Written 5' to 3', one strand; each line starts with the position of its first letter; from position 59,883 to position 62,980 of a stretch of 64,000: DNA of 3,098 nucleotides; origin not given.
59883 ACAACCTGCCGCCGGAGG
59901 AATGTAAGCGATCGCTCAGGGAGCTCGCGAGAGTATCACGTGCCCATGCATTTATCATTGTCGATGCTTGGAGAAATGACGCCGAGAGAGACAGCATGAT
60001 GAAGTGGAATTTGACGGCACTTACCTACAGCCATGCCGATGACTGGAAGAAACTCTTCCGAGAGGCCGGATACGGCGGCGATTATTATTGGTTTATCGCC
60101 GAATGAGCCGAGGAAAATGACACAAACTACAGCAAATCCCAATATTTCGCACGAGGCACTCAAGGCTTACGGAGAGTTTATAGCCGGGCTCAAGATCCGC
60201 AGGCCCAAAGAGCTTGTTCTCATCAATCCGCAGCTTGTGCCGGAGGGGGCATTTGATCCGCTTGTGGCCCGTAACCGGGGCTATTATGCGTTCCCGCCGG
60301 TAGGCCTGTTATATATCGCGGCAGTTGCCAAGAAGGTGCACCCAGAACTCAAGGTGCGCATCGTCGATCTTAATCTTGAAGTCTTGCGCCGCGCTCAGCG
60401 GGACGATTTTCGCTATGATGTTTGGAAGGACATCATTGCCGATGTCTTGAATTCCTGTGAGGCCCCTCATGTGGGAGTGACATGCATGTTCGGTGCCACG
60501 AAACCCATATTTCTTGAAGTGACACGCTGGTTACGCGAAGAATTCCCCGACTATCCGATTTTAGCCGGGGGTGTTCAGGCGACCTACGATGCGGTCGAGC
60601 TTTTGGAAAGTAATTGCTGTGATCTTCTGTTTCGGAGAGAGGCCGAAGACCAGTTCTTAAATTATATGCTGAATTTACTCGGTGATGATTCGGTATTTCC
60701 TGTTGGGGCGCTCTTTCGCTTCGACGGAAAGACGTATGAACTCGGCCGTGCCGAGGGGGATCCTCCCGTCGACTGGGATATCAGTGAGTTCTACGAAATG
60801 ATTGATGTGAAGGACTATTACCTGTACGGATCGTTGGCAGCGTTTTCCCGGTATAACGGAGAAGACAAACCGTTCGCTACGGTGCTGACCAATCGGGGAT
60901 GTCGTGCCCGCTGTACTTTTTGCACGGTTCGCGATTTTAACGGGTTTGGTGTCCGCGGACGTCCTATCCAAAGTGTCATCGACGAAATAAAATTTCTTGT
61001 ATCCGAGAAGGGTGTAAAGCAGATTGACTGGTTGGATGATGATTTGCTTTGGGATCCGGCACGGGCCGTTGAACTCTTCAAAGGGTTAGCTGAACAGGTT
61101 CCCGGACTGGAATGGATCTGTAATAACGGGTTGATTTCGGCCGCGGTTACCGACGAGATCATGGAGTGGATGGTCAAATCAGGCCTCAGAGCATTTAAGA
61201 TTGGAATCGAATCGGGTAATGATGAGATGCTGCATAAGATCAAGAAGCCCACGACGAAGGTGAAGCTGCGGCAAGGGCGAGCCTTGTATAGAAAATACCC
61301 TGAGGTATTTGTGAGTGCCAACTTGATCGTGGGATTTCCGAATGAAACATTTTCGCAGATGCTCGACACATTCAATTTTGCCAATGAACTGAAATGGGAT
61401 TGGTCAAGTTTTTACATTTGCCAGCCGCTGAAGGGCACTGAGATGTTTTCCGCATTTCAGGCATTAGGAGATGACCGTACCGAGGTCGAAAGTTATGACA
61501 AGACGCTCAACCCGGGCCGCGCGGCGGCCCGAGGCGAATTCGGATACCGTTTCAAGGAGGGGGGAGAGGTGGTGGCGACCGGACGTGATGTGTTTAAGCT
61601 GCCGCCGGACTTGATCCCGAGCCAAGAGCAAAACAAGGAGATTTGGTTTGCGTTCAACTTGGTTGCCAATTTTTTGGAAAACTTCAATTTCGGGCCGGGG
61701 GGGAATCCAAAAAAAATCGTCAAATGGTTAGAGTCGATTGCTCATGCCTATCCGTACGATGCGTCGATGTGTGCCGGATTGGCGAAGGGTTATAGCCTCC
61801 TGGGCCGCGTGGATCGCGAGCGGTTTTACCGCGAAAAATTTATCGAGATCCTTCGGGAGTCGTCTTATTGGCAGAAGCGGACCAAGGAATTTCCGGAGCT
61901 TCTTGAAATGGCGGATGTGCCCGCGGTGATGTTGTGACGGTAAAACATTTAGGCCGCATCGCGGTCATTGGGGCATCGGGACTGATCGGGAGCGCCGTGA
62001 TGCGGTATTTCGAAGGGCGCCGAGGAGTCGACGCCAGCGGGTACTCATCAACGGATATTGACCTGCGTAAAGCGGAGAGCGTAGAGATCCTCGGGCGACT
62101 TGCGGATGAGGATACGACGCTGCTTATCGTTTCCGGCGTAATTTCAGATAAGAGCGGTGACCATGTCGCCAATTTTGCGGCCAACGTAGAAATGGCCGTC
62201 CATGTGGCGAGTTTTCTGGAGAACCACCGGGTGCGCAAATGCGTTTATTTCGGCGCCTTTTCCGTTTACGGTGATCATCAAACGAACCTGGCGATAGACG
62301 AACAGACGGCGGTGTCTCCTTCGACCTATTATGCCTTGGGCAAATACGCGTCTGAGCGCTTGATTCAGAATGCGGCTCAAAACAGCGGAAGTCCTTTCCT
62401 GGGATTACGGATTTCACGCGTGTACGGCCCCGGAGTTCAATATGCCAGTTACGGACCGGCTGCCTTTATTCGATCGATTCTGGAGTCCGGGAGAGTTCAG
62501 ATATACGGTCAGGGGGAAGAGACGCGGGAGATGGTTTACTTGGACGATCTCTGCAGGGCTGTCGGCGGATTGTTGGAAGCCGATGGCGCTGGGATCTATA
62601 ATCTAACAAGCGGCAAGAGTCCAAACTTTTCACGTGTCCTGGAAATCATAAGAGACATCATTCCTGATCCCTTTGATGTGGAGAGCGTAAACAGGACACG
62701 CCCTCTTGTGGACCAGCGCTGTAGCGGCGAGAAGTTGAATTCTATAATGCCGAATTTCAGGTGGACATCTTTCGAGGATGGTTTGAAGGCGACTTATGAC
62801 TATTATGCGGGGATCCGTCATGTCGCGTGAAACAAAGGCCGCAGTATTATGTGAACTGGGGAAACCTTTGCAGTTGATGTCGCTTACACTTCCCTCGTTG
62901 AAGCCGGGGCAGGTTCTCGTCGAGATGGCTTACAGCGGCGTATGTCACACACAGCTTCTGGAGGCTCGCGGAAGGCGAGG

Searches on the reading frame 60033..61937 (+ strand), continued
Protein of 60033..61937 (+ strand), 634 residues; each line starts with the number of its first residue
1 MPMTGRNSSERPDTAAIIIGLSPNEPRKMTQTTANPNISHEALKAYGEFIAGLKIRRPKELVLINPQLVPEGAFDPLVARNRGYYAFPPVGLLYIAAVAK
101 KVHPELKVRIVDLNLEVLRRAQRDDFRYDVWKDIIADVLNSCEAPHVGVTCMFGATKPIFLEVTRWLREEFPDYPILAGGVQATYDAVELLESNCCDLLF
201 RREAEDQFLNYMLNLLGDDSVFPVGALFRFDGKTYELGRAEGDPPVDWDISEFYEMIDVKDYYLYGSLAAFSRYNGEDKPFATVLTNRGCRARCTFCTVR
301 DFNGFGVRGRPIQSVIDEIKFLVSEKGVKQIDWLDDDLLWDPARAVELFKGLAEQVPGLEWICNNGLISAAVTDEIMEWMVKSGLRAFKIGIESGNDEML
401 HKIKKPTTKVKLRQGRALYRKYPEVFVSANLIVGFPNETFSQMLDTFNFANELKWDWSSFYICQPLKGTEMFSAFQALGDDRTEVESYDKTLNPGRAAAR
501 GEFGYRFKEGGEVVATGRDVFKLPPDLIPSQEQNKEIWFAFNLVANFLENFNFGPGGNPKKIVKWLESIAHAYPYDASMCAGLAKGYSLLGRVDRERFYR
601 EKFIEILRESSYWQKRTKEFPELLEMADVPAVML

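Call 22: find_encoding_contigs(protein=P0211, flank=10000, max_places=2)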
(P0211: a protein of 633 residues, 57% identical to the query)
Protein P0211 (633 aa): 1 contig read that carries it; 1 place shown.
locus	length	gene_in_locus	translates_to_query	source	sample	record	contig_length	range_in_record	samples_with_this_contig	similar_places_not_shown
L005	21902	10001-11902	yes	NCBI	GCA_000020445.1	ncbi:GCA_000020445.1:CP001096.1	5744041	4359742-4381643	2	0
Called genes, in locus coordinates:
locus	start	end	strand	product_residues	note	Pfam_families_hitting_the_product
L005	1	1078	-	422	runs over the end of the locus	PF25954:Beta-barrel_RND_2 (faint), PF25917:BSH_RND, PF25876:HH_MFP_RND (weak), PF25963:Beta-barrel_AAEA (weak)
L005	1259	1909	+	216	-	PF00440:TetR_N, PF16859:TetR_C_11 (weak), PF14246:TetR_C_7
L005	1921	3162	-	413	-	PF06904:Extensin-like_C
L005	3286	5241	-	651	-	PF14827:dCache_3, PF00672:HAMP, PF00015:MCPsignal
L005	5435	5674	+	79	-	-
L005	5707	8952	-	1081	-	PF12951:PATR, PF03797:Autotransporter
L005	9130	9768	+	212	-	PF00702:Hydrolase, PF13419:HAD_2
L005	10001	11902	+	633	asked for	PF02310:B12-binding, PF04055:Radical_SAM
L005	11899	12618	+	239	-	PF00106:adh_short, PF08659:KR, PF23441:SDR (faint), PF13561:adh_short_C2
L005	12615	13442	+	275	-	PF23441:SDR, PF00106:adh_short, PF08659:KR (weak), PF13561:adh_short_C2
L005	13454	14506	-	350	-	PF01758:SBF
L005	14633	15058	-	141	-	PF03960:ArsC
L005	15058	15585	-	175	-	PF01451:LMWPc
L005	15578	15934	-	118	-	PF12840:HTH_20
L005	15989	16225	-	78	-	PF13192:Thioredoxin_3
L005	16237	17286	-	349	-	PF03773:ArsP_1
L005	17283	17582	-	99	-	PF12840:HTH_20, PF01022:HTH_5, PF13601:HTH_34 (faint)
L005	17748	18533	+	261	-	PF01925:TauE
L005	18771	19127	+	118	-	PF09339:HTH_IclR (faint), PF01022:HTH_5, PF12802:MarR_2 (weak), PF12840:HTH_20, PF13412:HTH_24 (weak)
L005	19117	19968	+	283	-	PF01135:PCMT (weak), PF05175:MTS (weak), PF01209:Ubie_methyltran, PF13489:Methyltransf_23, PF13847:Methyltransf_31, PF08241:Methyltransf_11, PF08242:Methyltransf_12, PF13649:Methyltransf_25, +2 more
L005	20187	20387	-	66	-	PF12244:DUF3606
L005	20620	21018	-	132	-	-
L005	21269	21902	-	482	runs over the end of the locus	PF01212:Beta_elim_lyase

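Call 23: find_encoding_contigs(protein=P0175, flank=10000, max_places=2)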
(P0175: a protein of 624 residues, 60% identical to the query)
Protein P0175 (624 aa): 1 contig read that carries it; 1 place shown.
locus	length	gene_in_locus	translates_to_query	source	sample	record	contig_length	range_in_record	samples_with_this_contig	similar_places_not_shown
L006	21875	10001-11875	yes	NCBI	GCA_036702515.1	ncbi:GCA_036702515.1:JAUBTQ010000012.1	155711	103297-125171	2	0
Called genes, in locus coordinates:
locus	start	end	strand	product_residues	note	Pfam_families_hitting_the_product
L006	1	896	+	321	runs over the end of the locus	PF00676:E1_dh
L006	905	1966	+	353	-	PF02779:Transket_pyr, PF02780:Transketolase_C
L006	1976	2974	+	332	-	PF01370:Epimerase, PF04321:RmlD_sub_bind, PF16363:GDP_Man_Dehyd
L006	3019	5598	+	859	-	-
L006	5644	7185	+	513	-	PF13414:TPR_11, PF13432:TPR_16, PF14559:TPR_19, PF00515:TPR_1, PF07719:TPR_2, PF13414:TPR_11, PF00515:TPR_1, PF07719:TPR_2, +24 more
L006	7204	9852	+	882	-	PF13414:TPR_11, PF13424:TPR_12, PF13946:DUF4214, PF24575:TPR_Slam, PF13414:TPR_11, PF13414:TPR_11, PF13432:TPR_16, PF14559:TPR_19, +24 more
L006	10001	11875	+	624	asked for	PF02310:B12-binding, PF04055:Radical_SAM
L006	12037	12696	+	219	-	PF01209:Ubie_methyltran (weak), PF13489:Methyltransf_23, PF13847:Methyltransf_31, PF08241:Methyltransf_11, PF08242:Methyltransf_12, PF13649:Methyltransf_25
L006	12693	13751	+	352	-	PF01262:AlaDh_PNT_C (faint), PF08240:ADH_N, PF16912:Glu_dehyd_C (weak), PF00107:ADH_zinc_N, PF13602:ADH_zinc_N_2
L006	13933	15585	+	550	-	PF05711:TylF, PF13578:Methyltransf_24 (weak)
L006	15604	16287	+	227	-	PF13489:Methyltransf_23, PF13847:Methyltransf_31, PF08241:Methyltransf_11, PF08242:Methyltransf_12 (weak), PF13649:Methyltransf_25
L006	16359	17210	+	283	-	PF05721:PhyH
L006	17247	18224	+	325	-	PF04055:Radical_SAM, PF13186:SPASM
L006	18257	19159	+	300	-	PF01370:Epimerase, PF04321:RmlD_sub_bind, PF16363:GDP_Man_Dehyd (weak)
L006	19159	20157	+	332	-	PF01073:3Beta_HSD, PF01370:Epimerase, PF02719:Polysacc_synt_2, PF04321:RmlD_sub_bind, PF16363:GDP_Man_Dehyd, PF13460:NAD_binding_10 (weak), PF07993:NAD_binding_4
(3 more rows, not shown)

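Call 24: find_encoding_contigs(protein=P0165, flank=10000, max_places=2)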
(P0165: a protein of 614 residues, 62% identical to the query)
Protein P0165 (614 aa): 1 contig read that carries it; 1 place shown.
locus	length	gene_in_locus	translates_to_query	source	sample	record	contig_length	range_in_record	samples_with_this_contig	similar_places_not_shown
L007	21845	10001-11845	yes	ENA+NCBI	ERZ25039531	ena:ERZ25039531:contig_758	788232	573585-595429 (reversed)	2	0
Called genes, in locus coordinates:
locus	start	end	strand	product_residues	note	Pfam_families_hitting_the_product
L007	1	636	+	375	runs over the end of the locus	-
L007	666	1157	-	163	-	-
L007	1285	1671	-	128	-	PF01850:PIN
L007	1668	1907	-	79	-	PF02604:PhdYeFM_antitox (weak)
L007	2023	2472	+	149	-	-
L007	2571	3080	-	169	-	-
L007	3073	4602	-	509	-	PF14319:Zn_Tnp_IS91, PF04986:Y2_Tnp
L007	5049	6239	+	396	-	-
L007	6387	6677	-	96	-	-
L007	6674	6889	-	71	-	-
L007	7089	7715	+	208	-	-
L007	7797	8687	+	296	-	PF01609:DDE_Tnp_1, PF13612:DDE_Tnp_1_3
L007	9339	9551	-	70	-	-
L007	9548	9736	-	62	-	-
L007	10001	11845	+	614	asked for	PF02310:B12-binding, PF04055:Radical_SAM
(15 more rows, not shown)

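Call 29: find_related_loci(query=A2, collection=genome_contigs, flank=10000)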
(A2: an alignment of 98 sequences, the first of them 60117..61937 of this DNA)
Query A2 (606 aa) in genome_contigs; peptide patterns used: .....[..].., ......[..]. (x = any residue, [..] = any of these).
112 stretches matched a pattern; 40 encode a relative of the query (tblastn E <= 1e-3); 39 distinct loci.
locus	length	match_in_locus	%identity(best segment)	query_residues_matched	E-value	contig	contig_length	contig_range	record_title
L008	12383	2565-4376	70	1-603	0e+0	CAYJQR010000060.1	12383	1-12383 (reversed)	MAG TPA_asm: uncultured Planctomycetia bacterium isolate ERP125453_co1_458 genome assembly, contig: NODE_5687_length_123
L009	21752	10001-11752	68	18-601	0e+0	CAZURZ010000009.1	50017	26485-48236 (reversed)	MAG TPA_asm: uncultured Elusimicrobia sp. isolate SRP287453_co1_212 genome assembly, contig: NODE_1019_length_50017_cov_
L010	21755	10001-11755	67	18-600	0e+0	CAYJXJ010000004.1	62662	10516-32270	MAG TPA_asm: uncultured Elusimicrobia bacterium isolate ERP125453_co1_480 genome assembly, contig: NODE_297_length_62662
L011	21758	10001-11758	62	16-600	0e+0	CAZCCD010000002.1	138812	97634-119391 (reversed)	MAG TPA_asm: Candidatus Woesearchaeota archaeon isolate binchicken_co38_509 genome assembly, contig: NODE_315_length_138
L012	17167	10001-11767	62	18-603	0e+0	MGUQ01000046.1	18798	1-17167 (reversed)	MAG: Elusimicrobia bacterium RIFCSPLOWO2_01_FULL_54_10 rifcsplowo2_01_scaffold_22461, whole genome shotgun sequence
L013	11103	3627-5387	62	21-604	0e+0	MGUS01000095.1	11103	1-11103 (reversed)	MAG: Elusimicrobia bacterium RIFCSPLOWO2_01_FULL_60_11 rifcsplowo2_01_scaffold_51466, whole genome shotgun sequence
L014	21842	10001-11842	59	1-601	0e+0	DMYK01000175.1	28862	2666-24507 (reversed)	MAG TPA_asm: Microcoleaceae cyanobacterium UBA11344 contig_2346, whole genome shotgun sequence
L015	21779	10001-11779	60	12-601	0e+0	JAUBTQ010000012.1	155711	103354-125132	Microcoleus sp. BROC3 NODE_40_length_155711_cov_20.962360, whole genome shotgun sequence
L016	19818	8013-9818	67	1-601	0e+0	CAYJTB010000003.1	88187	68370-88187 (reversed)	MAG TPA_asm: uncultured bacterium isolate ERP125453_co1_402 genome assembly, contig: NODE_133_length_88187_cov_8.881462,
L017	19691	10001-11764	61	16-601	0e+0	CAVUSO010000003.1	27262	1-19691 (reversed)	MAG: uncultured cyanobacterium isolate MFD01689.bin.1.35 genome assembly, contig: contig_55016, whole genome shotgun seq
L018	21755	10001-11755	61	17-601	0e+0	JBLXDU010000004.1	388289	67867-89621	MAG: Rhodospirillales bacterium isolate ES20-16 S20maxbin_out.036RE.5K@4, whole genome shotgun sequence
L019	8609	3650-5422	53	6-599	0e+0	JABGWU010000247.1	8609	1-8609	MAG: Opitutia bacterium isolate SI034_bin59 k141_1793974, whole genome shotgun sequence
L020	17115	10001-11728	55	26-600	0e+0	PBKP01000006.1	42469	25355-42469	MAG: Nitrospina sp. isolate SP265 113417, whole genome shotgun sequence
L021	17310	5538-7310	59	11-601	0e+0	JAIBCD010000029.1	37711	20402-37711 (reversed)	MAG: Rhodospirillaceae bacterium isolate SSF9 NODE_19883_length_37711_cov_6.321812, whole genome shotgun sequence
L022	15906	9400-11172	54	6-599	0e+0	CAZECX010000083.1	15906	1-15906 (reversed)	MAG TPA_asm: uncultured Nitrospina sp. isolate binchicken_co46_167 genome assembly, contig: NODE_6917_length_15906_cov_5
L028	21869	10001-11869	43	1-603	3e-158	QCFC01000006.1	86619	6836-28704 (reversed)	Prochlorococcus sp. AG-363-B04 Ga0115796_106, whole genome shotgun sequence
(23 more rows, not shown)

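Call 41: predict_structure(alignment_id=A2)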
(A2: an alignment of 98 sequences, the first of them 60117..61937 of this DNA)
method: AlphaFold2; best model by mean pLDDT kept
length: 606 residues; sequences in the alignment: 98
mean_pLDDT: 90.2   pTM: 0.89
mean pLDDT of the five models: 90.2, 89.9, 89.3, 88.5, 88.4
residues with pLDDT >= 90: 446; 70-90: 115; 50-70: 31; < 50: 14
segments of 3 or more residues with pLDDT < 50: 1-5, 466-471
pLDDT, mean of each block of 10 residues (from residue 1): 52 95 95 97 90 92 96 97 97 96 98 98 88 97 98 92 96 93 95 93 95 83 95 94 93 94 73 76 97 98 92 96 98 92 94 98 89 83 93 96 89 97 95 82 74 73 55 51 79 96 89 96 94 96 89 98 98 95 91 96 80
secondary structure, 60 per line:
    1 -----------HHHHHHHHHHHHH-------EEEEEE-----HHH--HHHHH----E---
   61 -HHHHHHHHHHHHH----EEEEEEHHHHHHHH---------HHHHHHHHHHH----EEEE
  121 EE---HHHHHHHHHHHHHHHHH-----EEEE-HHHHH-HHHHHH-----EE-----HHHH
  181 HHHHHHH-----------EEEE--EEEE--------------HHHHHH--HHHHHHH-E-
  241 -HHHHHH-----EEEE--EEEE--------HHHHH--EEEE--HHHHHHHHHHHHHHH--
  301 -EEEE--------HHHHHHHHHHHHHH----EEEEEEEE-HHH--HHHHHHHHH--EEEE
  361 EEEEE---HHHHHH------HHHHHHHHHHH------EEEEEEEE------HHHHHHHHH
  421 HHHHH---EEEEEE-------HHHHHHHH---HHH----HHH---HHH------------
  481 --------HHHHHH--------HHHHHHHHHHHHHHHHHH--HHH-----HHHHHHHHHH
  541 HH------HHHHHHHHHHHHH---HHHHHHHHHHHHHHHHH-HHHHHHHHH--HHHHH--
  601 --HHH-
elements in order: H12-24 E32-37 H48-52 H62-74 E79-84 H85-92 H102-112 E117-122 H126-142 E148-151 H153-157 H159-164 H177-187 E199-202 E205-208 H223-228 H231-237 H242-247 E253-256 E259-262 H271-275 E278-281 H284-298 E302-305 H314-327 E332-339 H346-354 E357-365 H369-374 H381-391 E398-405 H412-425 E429-434 H442-449 H489-494 H503-520 H531-542 H549-561 H565-581 H583-591 H594-598

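Call 45: fold_search(model_id=the predicted structure, library=pdb)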
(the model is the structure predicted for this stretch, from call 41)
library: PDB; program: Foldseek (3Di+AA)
matches with E <= 10: 1503; with E <= 0.001: 61
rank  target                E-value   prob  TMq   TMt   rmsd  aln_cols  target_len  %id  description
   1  6wte_A                8.1e-18  1.00  0.54  0.58   5.8       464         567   16  Structure of radical S-adenosylmethionine methyltransferase, TsrM, from Kitasatospora setae with cobalamin and [4Fe-4S (released 2020-12-23)
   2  6wte_B                1.7e-17  1.00  0.53  0.61   5.6       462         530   16  Structure of radical S-adenosylmethionine methyltransferase, TsrM, from Kitasatospora setae with cobalamin and [4Fe-4S (released 2020-12-23)
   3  6wtf_A                2.3e-17  1.00  0.50  0.55   6.3       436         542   16  Structure of radical S-adenosylmethionine methyltransferase, TsrM, from Kitasatospora setae with tryptophan substrate  (released 2020-12-23)
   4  6wtf_B                1.1e-16  1.00  0.50  0.55   6.8       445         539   16  Structure of radical S-adenosylmethionine methyltransferase, TsrM, from Kitasatospora setae with tryptophan substrate  (released 2020-12-23)
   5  6fd2_B                1.4e-16  1.00  0.51  0.67   4.9       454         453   16  Radical SAM 1,2-diol dehydratase AprD4 in complex with its substrate paromamine (released 2018-01-17)
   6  6fd2_A                1.4e-16  1.00  0.51  0.66   5.6       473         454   17  Radical SAM 1,2-diol dehydratase AprD4 in complex with its substrate paromamine (released 2018-01-17)
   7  9ccb                  6.1e-16  1.00  0.47  0.66   5.1       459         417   19  X-ray crystal structure of methyl-coenzyme M reductase glutamine methylase (MgmA) from Methanothermobacter marburgensis  (released 2025-01-01)
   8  9n1b                  7.7e-15  1.00  0.51  0.50  11.0       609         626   14  Crystal structure of CysS from Corallococcus sp. CA054B with 5'-deoxyadenosine, methionine, and pantetheinylated 3-metho (released 2026-01-28)
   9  9n1d                  1.6e-14  1.00  0.54  0.52  10.1       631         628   15  Crystal structure of CysS from Corallococcus sp. CA054B with 5'-deoxyadenosine and methionine bound (released 2026-01-28)
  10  7kdx_B                1.7e-14  1.00  0.53  0.48  10.4       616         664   15  Crystal structure of Streptomyces tokunonesis TokK with hydroxycobalamin, 5'-deoxyadenosine, and methionine (released 2022-01-12)
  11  7kdy_A                2.8e-14  1.00  0.57  0.53  10.5       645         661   14  Crystal structure of Streptomyces tokunonesis TokK with hydroxycobalamin, 5'-deoxyadenosine, methionine, and (2R)-pant (released 2022-01-12)
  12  9n1c                  2.9e-14  1.00  0.54  0.53  10.0       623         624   15  Crystal structure of CysS from Corallococcus sp. CA054B with 5'-deoxyadenosine, methionine, and pantetheinylated 3-ethox (released 2026-01-28)
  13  7kdx_A                6.0e-14  1.00  0.53  0.49  10.3       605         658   14  Crystal structure of Streptomyces tokunonesis TokK with hydroxycobalamin, 5'-deoxyadenosine, and methionine (released 2022-01-12)
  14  5ul4                  2.1e-13  1.00  0.51  0.43  15.2       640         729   15  Structure of Cobalamin-dependent S-adenosylmethionine radical enzyme OxsB with aqua-cobalamin and S-adenosylmethionine b (released 2017-04-19)
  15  9a6d_A                2.6e-13  1.00  0.46  0.59   4.5       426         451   16  Integrative model of MTAB-YVFG by crosslinking MS and deep learning (released 2024-09-18)
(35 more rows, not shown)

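Call 94: search_protein_families(library=pfam, proteins=[L005:10001-11902:+, L028:10001-11869:+], max_evalue=0.1)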
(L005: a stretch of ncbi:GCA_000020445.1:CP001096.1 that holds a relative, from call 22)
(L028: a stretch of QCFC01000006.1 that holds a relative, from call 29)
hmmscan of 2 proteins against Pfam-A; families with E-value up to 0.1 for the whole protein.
L005:10001-11902:+ (633 aa): 3 families
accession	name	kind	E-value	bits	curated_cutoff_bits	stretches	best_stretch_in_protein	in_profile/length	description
PF04055.27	Radical_SAM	-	9.9e-16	58.8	29.5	1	263-425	4-165/166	Radical SAM superfamily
PF02310.24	B12-binding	-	1.8e-12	47.6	32.1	1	61-182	10-115/121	B12 binding domain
PF13353.11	Fer4_12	-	0.058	14.1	22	0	260-356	9-105/137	4Fe-4S single cluster domain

L028:10001-11869:+ (623 aa): 2 families
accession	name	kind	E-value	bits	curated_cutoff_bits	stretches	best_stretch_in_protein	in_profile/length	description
PF04055.27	Radical_SAM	-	1.9e-17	64.4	29.5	1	279-440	4-165/166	Radical SAM superfamily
PF02310.24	B12-binding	-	0.00018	21.7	32.1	1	122-181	54-114/121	B12 binding domain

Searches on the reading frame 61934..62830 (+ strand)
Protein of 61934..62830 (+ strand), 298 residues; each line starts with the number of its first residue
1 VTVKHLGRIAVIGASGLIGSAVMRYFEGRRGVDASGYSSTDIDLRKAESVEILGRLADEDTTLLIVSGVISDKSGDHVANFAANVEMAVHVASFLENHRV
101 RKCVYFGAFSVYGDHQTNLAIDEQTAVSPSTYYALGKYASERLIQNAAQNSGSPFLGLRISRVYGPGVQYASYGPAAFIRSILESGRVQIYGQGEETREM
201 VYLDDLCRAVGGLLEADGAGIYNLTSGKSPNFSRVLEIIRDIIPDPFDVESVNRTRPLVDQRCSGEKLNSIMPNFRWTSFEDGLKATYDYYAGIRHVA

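Call 7: search_protein_families(library=pfam, proteins=[window:61934-62830:+], max_evalue=0.01)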
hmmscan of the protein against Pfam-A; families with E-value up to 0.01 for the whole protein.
window:61934-62830:+ (298 aa): 5 families
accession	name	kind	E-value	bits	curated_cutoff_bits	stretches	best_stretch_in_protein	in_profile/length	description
PF01370.27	Epimerase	-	5.4e-29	101.7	20.9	1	9-224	1-239/240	NAD dependent epimerase/dehydratase family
PF16363.11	GDP_Man_Dehyd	-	7.2e-10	39.3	27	1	110-238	131-261/332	GDP-mannose 4,6 dehydratase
PF04321.23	RmlD_sub_bind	-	1.1e-06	28.4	27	1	8-166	2-154/287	RmlD substrate binding domain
PF01073.25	3Beta_HSD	-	8.9e-05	22.1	22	1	61-207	67-222/280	3-beta hydroxysteroid dehydrogenase/isomerase family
PF07993.18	NAD_binding_4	-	0.001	18.7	20.1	1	78-209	119-257/258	Male sterility protein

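Call 8: search_protein_families(library=ncbifam, proteins=[window:61934-62830:+], max_evalue=0.01)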
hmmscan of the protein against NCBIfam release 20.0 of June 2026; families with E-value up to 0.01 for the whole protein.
window:61934-62830:+ (298 aa): 16 families
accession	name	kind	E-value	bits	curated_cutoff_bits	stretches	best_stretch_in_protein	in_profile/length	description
TIGR01181.1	dTDP_gluc_dehyt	equivalog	7.7e-21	74.5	365.1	1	11-292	4-312/321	dTDP-glucose 4,6-dehydratase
TIGR02197.1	heptose_epim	equivalog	4.3e-15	55.7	274.6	1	10-243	2-260/316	ADP-glyceromanno-heptose 6-epimerase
NF047922.1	GDPFucSynFcl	equivalog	1.1e-12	48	500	1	8-291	4-301/308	GDP-L-fucose synthase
TIGR01214.1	rmlD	equivalog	6.5e-10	38.6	224.05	1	8-228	1-211/285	dTDP-4-dehydrorhamnose reductase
NF007490.0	PRK10084.1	subfamily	1.4e-09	37.5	649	1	121-242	155-280/361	dTDP-glucose 4,6-dehydratase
NF007582.0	PRK10217.1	equivalog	3.9e-09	36.1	698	1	109-227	135-254/355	dTDP-glucose 4,6-dehydratase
TIGR01179.1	galE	equivalog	6e-09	35.2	262.3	1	80-254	93-286/332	UDP-glucose 4-epimerase GalE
TIGR04180.1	EDH_00030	hypoth_equivalog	3.2e-08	33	475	1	82-257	95-271/297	NAD-dependent 4,6-dehydratase LegB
NF011728.1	PRK15181.1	equivalog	7e-08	31.8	760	1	72-241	105-280/348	Vi polysaccharide biosynthesis UDP-N-acetylglucosaminuronic acid C-4 epimerase TviC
NF008360.0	PRK11150.1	equivalog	2.5e-07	30.2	452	1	103-238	111-249/310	ADP-glyceromanno-heptose 6-epimerase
TIGR01746.1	Thioester-redct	subfamily_domain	5.1e-07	29.2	213.35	1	82-264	110-301/371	thioester reductase domain-containing protein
NF042423.1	oxyalk_red_Shew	equivalog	1e-05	24.8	580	1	6-205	8-212/331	2-alkyl-3-oxoalkanoate reductase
NF042422.1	oxyalk_red_OleD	equivalog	2.4e-05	23.9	580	1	8-209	2-210/329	2-alkyl-3-oxoalkanoate reductase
NF058621.1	DiazavRedAvaA7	equivalog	0.00055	19.7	400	1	141-226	152-231/304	3-diazoavenalumate denitrifying reductase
TIGR03466.1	HpnA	hypoth_equivalog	0.00073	18.5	367.65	1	11-154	5-161/327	hopanoid-associated sugar epimerase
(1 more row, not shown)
